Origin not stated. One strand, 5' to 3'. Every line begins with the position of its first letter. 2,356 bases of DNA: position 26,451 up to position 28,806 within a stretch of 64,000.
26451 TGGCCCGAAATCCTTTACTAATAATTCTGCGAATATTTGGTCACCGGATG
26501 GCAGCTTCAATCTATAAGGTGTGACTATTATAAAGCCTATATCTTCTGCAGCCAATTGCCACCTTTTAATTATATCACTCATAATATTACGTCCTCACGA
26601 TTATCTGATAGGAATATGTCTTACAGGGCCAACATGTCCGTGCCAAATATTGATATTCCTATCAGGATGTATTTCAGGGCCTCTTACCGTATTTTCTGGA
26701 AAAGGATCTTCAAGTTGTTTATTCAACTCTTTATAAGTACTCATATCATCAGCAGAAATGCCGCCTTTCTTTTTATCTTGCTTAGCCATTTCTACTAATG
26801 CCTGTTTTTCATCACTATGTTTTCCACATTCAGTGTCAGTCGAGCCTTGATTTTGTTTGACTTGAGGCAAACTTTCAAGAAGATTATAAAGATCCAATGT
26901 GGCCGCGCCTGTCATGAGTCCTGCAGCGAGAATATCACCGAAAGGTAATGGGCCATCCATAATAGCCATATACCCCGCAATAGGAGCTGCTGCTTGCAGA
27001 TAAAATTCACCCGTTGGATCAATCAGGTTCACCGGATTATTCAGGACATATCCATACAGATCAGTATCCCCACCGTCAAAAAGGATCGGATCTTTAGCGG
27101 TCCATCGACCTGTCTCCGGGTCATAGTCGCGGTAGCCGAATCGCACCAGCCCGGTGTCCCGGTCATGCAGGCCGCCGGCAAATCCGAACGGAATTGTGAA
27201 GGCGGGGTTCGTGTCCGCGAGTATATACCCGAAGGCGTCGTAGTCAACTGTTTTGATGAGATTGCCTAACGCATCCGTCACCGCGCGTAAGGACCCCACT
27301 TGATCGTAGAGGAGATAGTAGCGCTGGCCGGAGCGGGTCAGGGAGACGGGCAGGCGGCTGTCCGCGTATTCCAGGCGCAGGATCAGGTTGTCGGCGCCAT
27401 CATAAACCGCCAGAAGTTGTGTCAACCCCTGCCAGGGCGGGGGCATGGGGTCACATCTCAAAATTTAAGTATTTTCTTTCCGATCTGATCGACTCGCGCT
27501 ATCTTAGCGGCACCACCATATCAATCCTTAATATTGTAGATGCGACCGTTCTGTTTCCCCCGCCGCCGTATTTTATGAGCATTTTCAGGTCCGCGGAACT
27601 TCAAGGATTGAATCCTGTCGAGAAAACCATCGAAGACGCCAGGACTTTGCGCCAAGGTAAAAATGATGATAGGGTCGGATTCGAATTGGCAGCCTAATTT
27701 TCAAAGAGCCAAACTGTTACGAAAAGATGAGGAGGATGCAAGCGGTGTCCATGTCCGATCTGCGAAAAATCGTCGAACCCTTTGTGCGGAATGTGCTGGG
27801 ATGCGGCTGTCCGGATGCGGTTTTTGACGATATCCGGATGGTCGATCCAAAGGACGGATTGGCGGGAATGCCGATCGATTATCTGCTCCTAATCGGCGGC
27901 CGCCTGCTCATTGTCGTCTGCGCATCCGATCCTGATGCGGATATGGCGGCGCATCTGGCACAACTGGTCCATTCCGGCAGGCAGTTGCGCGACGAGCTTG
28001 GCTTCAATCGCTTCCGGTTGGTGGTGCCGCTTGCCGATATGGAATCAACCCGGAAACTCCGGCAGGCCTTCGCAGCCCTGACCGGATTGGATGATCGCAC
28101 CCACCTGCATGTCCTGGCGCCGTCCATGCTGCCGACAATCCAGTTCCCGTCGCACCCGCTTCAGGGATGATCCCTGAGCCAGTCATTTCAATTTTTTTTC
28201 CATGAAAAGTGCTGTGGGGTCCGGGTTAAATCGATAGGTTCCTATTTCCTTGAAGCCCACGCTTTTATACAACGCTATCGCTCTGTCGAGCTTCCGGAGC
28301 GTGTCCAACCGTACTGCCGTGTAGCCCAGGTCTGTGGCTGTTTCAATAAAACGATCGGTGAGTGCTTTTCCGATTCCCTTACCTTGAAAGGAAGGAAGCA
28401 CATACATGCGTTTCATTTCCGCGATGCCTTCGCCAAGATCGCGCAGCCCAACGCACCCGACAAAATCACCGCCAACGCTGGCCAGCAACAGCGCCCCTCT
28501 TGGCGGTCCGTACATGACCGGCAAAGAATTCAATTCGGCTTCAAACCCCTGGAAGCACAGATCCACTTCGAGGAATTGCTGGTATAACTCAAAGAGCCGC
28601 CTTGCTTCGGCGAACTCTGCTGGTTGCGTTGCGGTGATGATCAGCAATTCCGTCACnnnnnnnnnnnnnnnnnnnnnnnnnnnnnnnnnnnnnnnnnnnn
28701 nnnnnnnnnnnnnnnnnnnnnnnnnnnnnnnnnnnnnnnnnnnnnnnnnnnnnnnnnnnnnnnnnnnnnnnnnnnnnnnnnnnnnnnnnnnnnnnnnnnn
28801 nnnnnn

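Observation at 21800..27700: Low-GC island made only of a TA module and orphan RHS toxin/immunity cassettes, with no full-length rhs or delivery gene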

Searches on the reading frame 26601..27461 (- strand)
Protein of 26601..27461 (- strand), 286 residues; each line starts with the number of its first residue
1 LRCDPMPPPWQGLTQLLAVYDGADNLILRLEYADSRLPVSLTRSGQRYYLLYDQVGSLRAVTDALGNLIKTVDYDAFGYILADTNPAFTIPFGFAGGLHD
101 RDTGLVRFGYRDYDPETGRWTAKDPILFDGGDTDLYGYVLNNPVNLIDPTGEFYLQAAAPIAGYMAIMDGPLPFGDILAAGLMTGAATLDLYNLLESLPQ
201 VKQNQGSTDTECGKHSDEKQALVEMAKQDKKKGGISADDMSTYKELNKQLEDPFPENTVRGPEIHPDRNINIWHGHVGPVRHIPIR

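Call 4: search_protein_families(library=pfam, proteins=[window:26601-27461:-], max_evalue=0.01)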
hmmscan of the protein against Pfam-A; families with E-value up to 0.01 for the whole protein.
window:26601-27461:- (286 aa): 1 family
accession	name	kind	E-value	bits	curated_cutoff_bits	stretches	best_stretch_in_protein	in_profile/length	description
PF25023.1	TEN_YD-shell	-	5.3e-15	55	50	1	19-145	760-892/909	Teneurin YD-shell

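Call 18: search_protein_families(library=ncbifam, proteins=[window:26601-27461:-], max_evalue=1)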
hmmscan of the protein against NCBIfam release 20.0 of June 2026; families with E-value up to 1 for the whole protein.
window:26601-27461:- (286 aa): 3 families
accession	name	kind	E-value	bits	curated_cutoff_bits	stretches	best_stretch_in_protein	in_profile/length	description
TIGR03696.1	Rhs_assc_core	domain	6e-22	77.9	32.5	1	74-151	1-75/76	RHS repeat-associated core domain-containing protein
NF041261.1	RHS_core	equivalog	3.3e-08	31.8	2000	2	58-151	1168-1260/1261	RHS element core protein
TIGR01643.1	YD_repeat_2x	repeat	0.033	14.7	15.8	0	42-67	12-37/42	YD repeat-containing protein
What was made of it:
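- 27009..27446 (-): RHS tip 2: the last 142 aa of a teneurin-like YD shell. The ATG at 27446 lies inside repeat A. TEN_YD-shell and TIGR03696 (calls 4, 18).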

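Call 26: find_homologous_proteins(query=window:26601-27461:-, max_evalue=0.001)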
Query window:26601-27461:- (286 aa): 4797 proteins with E <= 0.001 among 5637 candidates; the best 120 are listed.
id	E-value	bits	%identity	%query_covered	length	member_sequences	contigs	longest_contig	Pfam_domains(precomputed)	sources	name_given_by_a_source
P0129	1.9e-190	650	100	98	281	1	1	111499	PF25023.2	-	-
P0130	6.0e-75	271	62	53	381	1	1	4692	PF05593.20,PF25023.2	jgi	jgi:RHS repeat-associated protein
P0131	8.0e-73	264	76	50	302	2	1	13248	PF25023.2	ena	-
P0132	1.3e-71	260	76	50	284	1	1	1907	PF25023.2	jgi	-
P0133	6.2e-71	257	69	54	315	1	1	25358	PF05593.20,PF25023.2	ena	-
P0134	2.3e-70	256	71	53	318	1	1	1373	PF05593.20,PF25023.2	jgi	-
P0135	2.4e-70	256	69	54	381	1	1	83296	PF05593.20,PF25023.2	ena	-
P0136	5.3e-70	254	61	68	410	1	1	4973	PF05593.20,PF25023.2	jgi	-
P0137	1.2e-69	253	64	62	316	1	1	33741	PF25023.2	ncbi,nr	ncbi:MAG: hypothetical protein JEZ11_23685 [Desulfobacterales bacterium]|nr:hypothetical protein [De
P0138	1.6e-69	253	73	51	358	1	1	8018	PF05593.20,PF25023.2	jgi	-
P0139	1.6e-69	253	74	50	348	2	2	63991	PF05593.20,PF25023.2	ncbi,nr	ncbi:MAG: RHS repeat-associated core domain-containing protein [Proteobacteria bacterium]|nr:RHS rep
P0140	1.7e-69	253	72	50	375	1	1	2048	PF05593.20,PF25023.2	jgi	jgi:RHS repeat-associated protein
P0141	1.8e-69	253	77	50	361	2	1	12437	PF05593.20,PF25023.2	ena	-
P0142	2.5e-69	252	61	64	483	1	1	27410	PF05593.20,PF25023.2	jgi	-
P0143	3.0e-69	252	66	62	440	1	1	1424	PF05593.20,PF25023.2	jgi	jgi:RHS repeat-associated protein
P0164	4.2e-68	248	69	54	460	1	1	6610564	PF05593.20,PF25023.2,PF03527.21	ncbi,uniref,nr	ncbi:hypothetical protein DENIS_0899 [Desulfonema ishimotonii]|uniref:Teneurin-like YD-shell domain-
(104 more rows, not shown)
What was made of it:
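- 27009..27446 (-): 4797 homologs (call 26).
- Checked: This ATG lies inside repeat A and is the start of the database entry P0129 (call 26).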

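Call 28: find_encoding_contigs(protein=P0164, flank=10000, max_places=2)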
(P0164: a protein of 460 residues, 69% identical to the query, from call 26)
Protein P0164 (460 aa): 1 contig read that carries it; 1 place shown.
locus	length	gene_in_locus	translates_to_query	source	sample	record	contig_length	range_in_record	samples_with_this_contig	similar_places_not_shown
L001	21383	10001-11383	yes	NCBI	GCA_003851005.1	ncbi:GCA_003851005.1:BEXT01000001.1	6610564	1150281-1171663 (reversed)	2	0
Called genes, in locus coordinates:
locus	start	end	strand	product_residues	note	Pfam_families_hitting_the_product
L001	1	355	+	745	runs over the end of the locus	PF05593:RHS_repeat (faint), PF25023:TEN_YD-shell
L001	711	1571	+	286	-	PF13384:HTH_23 (weak), PF13518:HTH_28 (weak), PF13592:HTH_33, PF13358:DDE_3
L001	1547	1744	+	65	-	PF13358:DDE_3 (weak)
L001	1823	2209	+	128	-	-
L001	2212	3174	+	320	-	PF25023:TEN_YD-shell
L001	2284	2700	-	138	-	-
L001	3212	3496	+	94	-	-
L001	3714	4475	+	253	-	PF25023:TEN_YD-shell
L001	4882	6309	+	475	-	PF25023:TEN_YD-shell, PF05593:RHS_repeat (faint)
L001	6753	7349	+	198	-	PF25023:TEN_YD-shell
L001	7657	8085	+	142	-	-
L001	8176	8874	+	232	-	PF25023:TEN_YD-shell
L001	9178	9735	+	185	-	-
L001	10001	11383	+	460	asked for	PF25023:TEN_YD-shell, PF05593:RHS_repeat (faint), PF03527:RHS (faint)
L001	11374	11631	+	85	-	-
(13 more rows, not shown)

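Call 42: find_related_loci(query=window:26601-27461:-, collection=genome_contigs, flank=10000)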
Query window:26601-27461:- (286 aa) in genome_contigs; peptide patterns used: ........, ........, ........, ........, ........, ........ (x = any residue, [..] = any of these).
262 stretches matched a pattern; 223 encode a relative of the query (tblastn E <= 1e-3); the best 80 are kept; 79 distinct loci.
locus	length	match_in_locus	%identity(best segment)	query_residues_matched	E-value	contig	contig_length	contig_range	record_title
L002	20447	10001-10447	77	10-158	1e-75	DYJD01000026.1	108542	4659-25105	MAG TPA_asm: Desulfosudis oleivorans isolate FI88_2_51_70 Afr_mines_FI88_106_length_108542_cov_29_851153, whole genome s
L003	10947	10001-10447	74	10-158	2e-75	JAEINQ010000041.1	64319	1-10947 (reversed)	MAG: Desulfobacterales bacterium isolate MAG8 NODE_435_length_64319_cov_6.690794, whole genome shotgun sequence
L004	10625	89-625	64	10-186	6e-74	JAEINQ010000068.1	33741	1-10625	MAG: Desulfobacterales bacterium isolate MAG8 NODE_1028_length_33741_cov_6.171014, whole genome shotgun sequence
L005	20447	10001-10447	76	10-158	4e-73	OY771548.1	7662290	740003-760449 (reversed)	MAG: uncultured Desulfosarcina sp. isolate c75788b4-9dc9-432e-af07-dc879bdb42fc genome assembly, chromosome: 1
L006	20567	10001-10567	61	10-191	1e-72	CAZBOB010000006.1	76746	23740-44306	MAG TPA_asm: uncultured Desulfobacteraceae bacterium isolate binchicken_co34_357 genome assembly, contig: NODE_360_lengt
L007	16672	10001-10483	68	10-170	2e-72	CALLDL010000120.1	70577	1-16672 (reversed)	MAG: uncultured Desulfobacterales bacterium isolate N2_Bin_METABAT__2_1 genome assembly, contig: c_000001757487, whole g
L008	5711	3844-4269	76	10-151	2e-72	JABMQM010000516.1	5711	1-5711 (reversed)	MAG: Desulfobacteraceae bacterium isolate bin.469 k141_5309199, whole genome shotgun sequence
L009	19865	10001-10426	76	10-151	6e-72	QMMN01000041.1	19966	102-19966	MAG: Deltaproteobacteria bacterium isolate B60_G16 B60_Guay16_scaffold_01251, whole genome shotgun sequence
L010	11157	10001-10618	61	10-212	4e-72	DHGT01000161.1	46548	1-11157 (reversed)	MAG TPA_asm: Desulfatitalea sp. UBA4791 UBA4791_contig_3564, whole genome shotgun sequence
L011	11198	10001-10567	59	10-191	2e-71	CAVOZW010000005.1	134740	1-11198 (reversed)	MAG: uncultured delta proteobacterium isolate MFD09964.bin.1.31 genome assembly, contig: contig_23799, whole genome shot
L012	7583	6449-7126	50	10-227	3e-71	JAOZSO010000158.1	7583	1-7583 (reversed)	MAG: Desulfobacterales bacterium isolate GMC6.metabat2.208 GMC6_12792_length_7583_cov_6.897715, whole genome shotgun seq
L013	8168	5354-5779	74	10-151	2e-71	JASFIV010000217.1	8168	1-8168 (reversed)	MAG: Desulfobacterales bacterium isolate D0608S20remetaG_Bin_253 D0608S20remetaG_FD_scaffold_2612_c1, whole genome shotg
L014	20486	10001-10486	69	10-169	3e-71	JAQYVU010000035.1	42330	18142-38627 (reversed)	MAG: Desulfococcaceae bacterium isolate SF_100_bin68 SF_100_bin.68.orig_100_contig-145_1714, whole genome shotgun sequen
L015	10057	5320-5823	66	10-182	3e-71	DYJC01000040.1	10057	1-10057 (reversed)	MAG TPA_asm: Desulfosudis oleivorans isolate FI88_44_71 Afr_mines_FI88_2196_length_10057_cov_37_785243, whole genome sho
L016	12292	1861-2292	74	10-153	6e-71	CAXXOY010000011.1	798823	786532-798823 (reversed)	MAG: uncultured Desulfosarcina sp. isolate d456532c-4aeb-4088-96b6-462b3856a84e genome assembly, contig: contig_11, whol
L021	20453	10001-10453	71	10-160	1e-70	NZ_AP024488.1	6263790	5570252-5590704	Desulfoluna limicola strain ASN36 chromosome, complete genome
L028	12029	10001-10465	70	10-162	6e-70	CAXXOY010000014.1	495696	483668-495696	MAG: uncultured Desulfosarcina sp. isolate d456532c-4aeb-4088-96b6-462b3856a84e genome assembly, contig: contig_14, whol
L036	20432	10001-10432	72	10-153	5e-69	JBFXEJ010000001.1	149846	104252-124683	MAG: Desulfococcaceae bacterium isolate CA_2019_TPIn_113 NODE_390_length_149846_cov_7.727677_TPIn, whole genome shotgun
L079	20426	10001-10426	74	10-151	4e-69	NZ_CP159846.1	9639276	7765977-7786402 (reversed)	Desulfosarcina variabilis str. Montpellier chromosome, complete genome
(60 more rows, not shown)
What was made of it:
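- The layout resembles real arrays in complete genomes (calls 28, 42).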

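Call 48: search_protein_families(library=pfam, proteins=[L002:4220-10753:+, L079:3983-10909:+, L021:2780-10774:+], max_evalue=0.001)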
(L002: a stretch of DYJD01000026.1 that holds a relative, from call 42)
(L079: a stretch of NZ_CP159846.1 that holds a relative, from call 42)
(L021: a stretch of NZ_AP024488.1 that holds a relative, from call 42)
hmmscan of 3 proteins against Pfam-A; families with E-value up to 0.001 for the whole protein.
L002:4220-10753:+ (2177 aa): 13 families
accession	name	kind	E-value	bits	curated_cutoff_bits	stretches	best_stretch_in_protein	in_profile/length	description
PF25023.1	TEN_YD-shell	-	4.6e-42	144.5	50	2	1492-2046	299-870/909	Teneurin YD-shell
PF25021.1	TEN_NHL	-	8.3e-41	140.6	27.1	4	1088-1135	131-178/357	Teneurin NHL domain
PF05593.20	RHS_repeat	-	1.8e-31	108.3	22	1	1534-1569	1-36/38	RHS Repeat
PF25020.1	TTR_TEN1-4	-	2.8e-21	75.7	27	1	390-475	1-86/86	Teneurin TTR-like domain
PF01436.27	NHL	-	3.5e-20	71.4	20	2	1042-1068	1-27/28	NHL repeat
PF13620.12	CarboxypepD_reg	-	7.4e-09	36.3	32.3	1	398-467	2-74/82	Carboxypeptidase regulatory-like domain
PF24684.1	Vgb_lyase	-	2.5e-08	33.5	50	0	1649-1719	105-175/290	Virginiamycin B lyase family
PF06739.17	SBBP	-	4e-08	33.5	20.5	0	1100-1115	14-29/38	Beta-propeller repeat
PF24329.1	FN-plug_TEN1-4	-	1.5e-06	28.8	27.8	1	754-822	3-71/86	Teneurin 1-4, FN-plug domain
PF13715.12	CarbopepD_reg_2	-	4e-06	27.2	32.2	1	398-469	1-70/88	CarboxypepD_reg-like domain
PF08450.18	SGL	-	5.8e-05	23.2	26.3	0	1055-1130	147-217/246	SMP-30/Gluconolactonase/LRE-like region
PF20067.5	SSL_N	-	0.00045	20.5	18.9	0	1103-1118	25-40/46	Strictosidine synthase-like, N-terminal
PF13681.11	PilX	-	0.00078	20.3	27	0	177-202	58-83/89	Type IV pilus assembly protein PilX C-term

L079:3983-10909:+ (2308 aa): 9 families
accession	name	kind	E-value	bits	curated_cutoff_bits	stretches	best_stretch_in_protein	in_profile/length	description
PF01436.27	NHL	-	5.5e-43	143.4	20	6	1072-1098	1-27/28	NHL repeat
PF25021.1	TEN_NHL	-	5.8e-43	147.7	27.1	4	1173-1223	130-178/357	Teneurin NHL domain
PF25023.1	TEN_YD-shell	-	2.3e-41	142.2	50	2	1567-2121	295-866/909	Teneurin YD-shell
PF05593.20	RHS_repeat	-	3.1e-28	98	22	2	1613-1647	1-35/38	RHS Repeat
PF25020.1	TTR_TEN1-4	-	7.9e-18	64.6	27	1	389-474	1-86/86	Teneurin TTR-like domain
PF06739.17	SBBP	-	5.4e-10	39.5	20.5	0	1074-1089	14-29/38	Beta-propeller repeat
PF08450.18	SGL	-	1.2e-07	32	26.3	0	967-1106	93-217/246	SMP-30/Gluconolactonase/LRE-like region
PF13620.12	CarboxypepD_reg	-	6.9e-07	30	32.3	1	397-466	2-74/82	Carboxypeptidase regulatory-like domain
PF24329.1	FN-plug_TEN1-4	-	2.9e-05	24.7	27.8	1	763-818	15-70/86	Teneurin 1-4, FN-plug domain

L021:2780-10774:+ (2664 aa): 13 families
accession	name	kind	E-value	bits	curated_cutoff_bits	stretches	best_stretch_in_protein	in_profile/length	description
PF25021.1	TEN_NHL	-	1.9e-37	129.5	27.1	4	1563-1611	131-178/357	Teneurin NHL domain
PF25023.1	TEN_YD-shell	-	4.6e-31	108.1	50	1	2086-2522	446-866/909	Teneurin YD-shell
PF07591.16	PT-HINT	-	2.8e-17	63.7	27.7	1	1002-1133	2-137/137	Pretoxin HINT domain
PF25020.1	TTR_TEN1-4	-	1.9e-16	60.2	27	1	676-760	1-85/86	Teneurin TTR-like domain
PF05345.18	He_PIG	-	2.3e-12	47.6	24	1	331-412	5-96/96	Putative Ig domain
PF01436.27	NHL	-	1.6e-10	40.9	20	0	1354-1373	2-21/28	NHL repeat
PF14890.11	Intein_splicing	-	1.1e-09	38.7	35.8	1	1010-1089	11-93/155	Intein splicing domain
PF05593.20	RHS_repeat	-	2e-08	34.9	22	0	2025-2059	1-35/38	RHS Repeat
PF17963.7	Big_9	-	1.1e-07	33.1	23.6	1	336-410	11-89/89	Bacterial Ig domain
PF06739.17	SBBP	-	2.8e-07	30.8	20.5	0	1457-1473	13-29/38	Beta-propeller repeat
PF13403.11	Hint_2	-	0.00012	22.9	28.4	1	995-1027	2-34/147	Hint domain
PF08517.17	AXH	-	0.00014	22.8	33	1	996-1079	1-89/116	Ataxin-1 and HBP1 module (AXH)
PF13620.12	CarboxypepD_reg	-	0.00017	22.3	32.3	1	684-745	2-65/82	Carboxypeptidase regulatory-like domain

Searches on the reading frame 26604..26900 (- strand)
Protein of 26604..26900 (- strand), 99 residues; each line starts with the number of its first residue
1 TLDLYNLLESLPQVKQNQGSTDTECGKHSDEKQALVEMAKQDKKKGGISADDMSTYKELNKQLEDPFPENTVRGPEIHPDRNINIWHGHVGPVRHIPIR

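Call 63: find_related_loci(query=window:26604-26900:-, collection=metagenome_contigs, flank=5000)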
Query window:26604-26900:- (99 aa) in metagenome_contigs; peptide patterns used: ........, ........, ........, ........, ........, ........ (x = any residue, [..] = any of these).
271 stretches matched a pattern; 1 encode a relative of the query (tblastn E <= 1e-3); 1 distinct loci.
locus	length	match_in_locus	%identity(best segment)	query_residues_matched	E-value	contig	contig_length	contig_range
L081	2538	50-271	52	29-98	2e-20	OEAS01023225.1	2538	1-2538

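Call 67: search_protein_families(library=pfam, proteins=[L081:286-651:+, L081:786-1445:+, L081:1354-1875:+, L081:1940-2431:+], max_evalue=1)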
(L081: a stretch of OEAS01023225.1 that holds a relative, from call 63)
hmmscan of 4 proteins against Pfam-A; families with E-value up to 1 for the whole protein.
L081:286-651:+ (121 aa): 1 family
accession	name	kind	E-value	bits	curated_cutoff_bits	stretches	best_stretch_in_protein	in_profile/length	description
PF13591.12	MerR_2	-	0.16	12.2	29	1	84-113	10-39/84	MerR HTH family regulatory protein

L081:786-1445:+ (219 aa): 3 families
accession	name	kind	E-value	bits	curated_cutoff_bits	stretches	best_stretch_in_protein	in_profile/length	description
PF22251.1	PFF1_TM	-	0.0031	17.5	32.3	1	72-179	106-214/300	Vacuolar membrane protease, transmembrane domain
PF04747.17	DUF612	-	0.0048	16.5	22.6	1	98-172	342-416/511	Protein of unknown function, DUF612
PF16535.10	T3SSipB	-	0.091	13.5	31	1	89-170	59-135/155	Type III cell invasion protein SipB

L081:1354-1875:+ (173 aa): 1 family
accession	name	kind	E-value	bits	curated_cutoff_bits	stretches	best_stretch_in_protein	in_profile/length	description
PF13315.11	DUF4085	-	0.00018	21.7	24.1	1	11-145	53-183/205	Protein of unknown function (DUF4085)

L081:1940-2431:+ (163 aa): 1 family
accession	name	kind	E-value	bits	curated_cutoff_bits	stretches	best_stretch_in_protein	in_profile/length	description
PF00439.30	Bromodomain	-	0.16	12.4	21.7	1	100-139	10-50/84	Bromodomain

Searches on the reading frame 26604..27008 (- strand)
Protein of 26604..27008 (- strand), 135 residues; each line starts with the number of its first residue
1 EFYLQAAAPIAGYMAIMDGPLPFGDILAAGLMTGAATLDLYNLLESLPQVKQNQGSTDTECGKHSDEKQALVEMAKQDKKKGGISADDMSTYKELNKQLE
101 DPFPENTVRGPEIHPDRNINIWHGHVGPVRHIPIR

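Call 17: search_protein_families(library=pfam, proteins=[window:26604-27005:-], max_evalue=10)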
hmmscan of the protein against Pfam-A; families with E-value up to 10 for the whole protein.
seq(134 aa): 0 families

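Call 24: search_solved_structures(query=window:26604-27005:-, max_evalue=10)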
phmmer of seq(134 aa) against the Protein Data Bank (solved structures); distinct sequences matched with E-value up to 10: 3.
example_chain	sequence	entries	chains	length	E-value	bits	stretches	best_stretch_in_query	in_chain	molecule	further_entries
3hkz_Y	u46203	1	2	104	0.18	15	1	75-123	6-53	DNA-directed RNA polymerase subunit 13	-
7bqn_A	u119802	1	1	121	0.44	13.8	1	39-111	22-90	Rei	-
8eat_B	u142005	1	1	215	1.8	11.8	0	62-101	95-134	Vacuolar ATPase assembly integral membrane protein VPH2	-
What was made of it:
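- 26604..27008 (-): Toxin 2 tail (135 aa): two hydrophobic helices, then a roughly 70-aa domain with DPFP..N.VR and HGHVG.V.HIP motifs. No Pfam or PDB sequence match (calls 17, 24).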

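Call 62: predict_structure(protein=window:26604-27008:-)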
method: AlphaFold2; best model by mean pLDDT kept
length: 135 residues; sequences in the alignment: 1
mean_pLDDT: 46.0   pTM: 0.17
mean pLDDT of the five models: 46.0, 41.4, 36.3, 32.8, 31.7
residues with pLDDT >= 90: 0; 70-90: 0; 50-70: 36; < 50: 99
segments of 3 or more residues with pLDDT < 50: 1-21, 23-25, 34-38, 40-63, 99-120, 122-127, 129-135
pLDDT, mean of each block of 10 residues (from residue 1): 40 42 51 47 43 41 50 53 51 50 46 45 44 39
secondary structure, 60 per line:
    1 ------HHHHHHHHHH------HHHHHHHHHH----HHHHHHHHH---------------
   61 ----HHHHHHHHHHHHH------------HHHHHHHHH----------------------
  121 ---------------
elements in order: H7-16 H23-32 H37-45 H65-77 H90-98
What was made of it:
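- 26604..27008 (-): The single-sequence AF2 model is unusable, at pLDDT 46 (call 62).
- Tried and rejected: The single-sequence AF2 model was unusable, at pLDDT 46 (call 62).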

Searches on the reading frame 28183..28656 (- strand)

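Call 4: search_protein_families(library=pfam, proteins=[window:28183-28656:-], max_evalue=0.01)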
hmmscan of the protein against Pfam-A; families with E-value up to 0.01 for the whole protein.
window:28183-28656:- (157 aa): 6 families
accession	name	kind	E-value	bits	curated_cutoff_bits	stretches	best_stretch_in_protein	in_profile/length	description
PF00583.31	Acetyltransf_1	-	2.3e-17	63.8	20.7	1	48-135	24-116/116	Acetyltransferase (GNAT) family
PF13508.13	Acetyltransf_7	-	4.1e-15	56.3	27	1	54-137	3-84/84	Acetyltransferase (GNAT) domain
PF13673.13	Acetyltransf_10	-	2.4e-09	37.7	23.6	1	56-142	33-114/128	Acetyltransferase (GNAT) domain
PF08445.16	FR47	-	8.4e-06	26.1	22.1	1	79-140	22-82/86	FR47-like protein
PF14542.12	Acetyltransf_CG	-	0.00015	22.3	30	1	65-115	11-61/80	GCN5-related N-acetyl-transferase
PF13302.13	Acetyltransf_3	-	0.0008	20.6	25.4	1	63-136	62-138/138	Acetyltransferase (GNAT) domain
